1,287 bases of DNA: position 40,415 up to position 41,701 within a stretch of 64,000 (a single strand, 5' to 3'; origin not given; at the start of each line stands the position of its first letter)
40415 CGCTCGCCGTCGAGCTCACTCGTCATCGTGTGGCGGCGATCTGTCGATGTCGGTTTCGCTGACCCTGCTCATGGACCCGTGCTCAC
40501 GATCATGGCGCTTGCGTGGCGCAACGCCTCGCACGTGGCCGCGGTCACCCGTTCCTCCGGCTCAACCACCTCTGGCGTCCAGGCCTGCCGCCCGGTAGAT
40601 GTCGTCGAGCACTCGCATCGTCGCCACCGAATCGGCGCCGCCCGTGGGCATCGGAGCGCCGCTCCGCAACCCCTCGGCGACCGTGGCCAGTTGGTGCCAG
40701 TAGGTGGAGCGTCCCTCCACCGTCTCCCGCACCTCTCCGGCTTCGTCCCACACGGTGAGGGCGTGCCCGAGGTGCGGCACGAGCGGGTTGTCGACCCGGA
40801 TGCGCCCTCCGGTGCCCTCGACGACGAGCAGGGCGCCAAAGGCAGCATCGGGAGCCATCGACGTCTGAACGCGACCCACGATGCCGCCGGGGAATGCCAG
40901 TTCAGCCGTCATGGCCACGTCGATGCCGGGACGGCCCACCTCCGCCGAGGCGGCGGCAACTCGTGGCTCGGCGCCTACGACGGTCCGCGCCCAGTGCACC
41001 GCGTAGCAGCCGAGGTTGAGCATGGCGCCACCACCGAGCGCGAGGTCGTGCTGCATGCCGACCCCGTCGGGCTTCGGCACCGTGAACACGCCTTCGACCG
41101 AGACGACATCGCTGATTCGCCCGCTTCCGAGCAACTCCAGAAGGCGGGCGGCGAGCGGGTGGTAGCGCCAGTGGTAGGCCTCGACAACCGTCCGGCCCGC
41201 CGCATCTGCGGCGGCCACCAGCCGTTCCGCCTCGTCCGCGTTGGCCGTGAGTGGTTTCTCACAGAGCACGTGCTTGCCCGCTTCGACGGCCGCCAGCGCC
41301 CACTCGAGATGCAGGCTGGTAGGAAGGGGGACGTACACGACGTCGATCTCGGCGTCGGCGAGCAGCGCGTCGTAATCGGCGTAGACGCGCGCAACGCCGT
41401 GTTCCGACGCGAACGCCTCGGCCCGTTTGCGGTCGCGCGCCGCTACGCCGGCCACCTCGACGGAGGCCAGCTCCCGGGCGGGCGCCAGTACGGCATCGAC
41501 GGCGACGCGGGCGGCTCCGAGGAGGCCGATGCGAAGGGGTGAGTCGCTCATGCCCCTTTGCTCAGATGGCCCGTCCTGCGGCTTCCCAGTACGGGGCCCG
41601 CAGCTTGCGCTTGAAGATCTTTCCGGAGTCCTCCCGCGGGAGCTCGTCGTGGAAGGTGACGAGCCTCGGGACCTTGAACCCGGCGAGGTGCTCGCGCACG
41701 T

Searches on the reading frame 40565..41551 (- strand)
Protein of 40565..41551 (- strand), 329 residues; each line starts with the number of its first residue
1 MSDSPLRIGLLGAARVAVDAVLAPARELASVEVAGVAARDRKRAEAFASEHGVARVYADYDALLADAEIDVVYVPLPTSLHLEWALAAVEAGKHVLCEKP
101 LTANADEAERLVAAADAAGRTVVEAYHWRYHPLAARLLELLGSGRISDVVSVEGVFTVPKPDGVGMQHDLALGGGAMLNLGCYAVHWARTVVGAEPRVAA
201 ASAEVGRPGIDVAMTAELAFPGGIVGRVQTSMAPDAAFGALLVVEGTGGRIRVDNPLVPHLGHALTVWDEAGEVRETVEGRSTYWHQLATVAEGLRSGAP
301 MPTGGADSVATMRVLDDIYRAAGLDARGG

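Call 13: search_protein_families(library=ncbifam, proteins=[window:40565-41551:-], max_evalue=0.00001)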
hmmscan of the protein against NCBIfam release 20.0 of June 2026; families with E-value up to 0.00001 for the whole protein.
window:40565-41551:- (329 aa): 8 families
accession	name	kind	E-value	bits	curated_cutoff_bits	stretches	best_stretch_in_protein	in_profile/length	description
NF041392.1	XylDh_Gfo6_Halo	equivalog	3.6e-36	124.7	350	1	2-324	13-344/350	D-xylose 1-dehydrogenase Gfo6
TIGR04380.1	myo_inos_iolG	equivalog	1.3e-25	90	355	1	6-316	2-317/330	inositol 2-dehydrogenase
NF040723.1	UDP-GlcNAcDh_Arch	equivalog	2e-21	76.8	450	1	6-154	1-146/302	UDP-N-acetylglucosamine 3-dehydrogenase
NF052479.1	LevoglcsnDh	equivalog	2.8e-21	75.7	650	1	36-201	41-211/386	levoglucosan dehydrogenase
NF052679.1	InsChiInosDhIolG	equivalog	2.3e-16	59.8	540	1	6-155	3-154/343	bifunctional inositol 2-dehydrogenase/D-chiro-inositol 1-dehydrogenase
NF008607.0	PRK11579.1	subfamily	1e-15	57.6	330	1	5-209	4-205/346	oxidoreductase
NF007574.0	PRK10206.1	equivalog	1.8e-13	50.3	352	1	30-197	28-192/345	oxidoreductase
NF058561.1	BT_2158_fam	equivalog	2e-08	33.3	750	1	27-153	53-181/487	glycoside 3-dehydrogenase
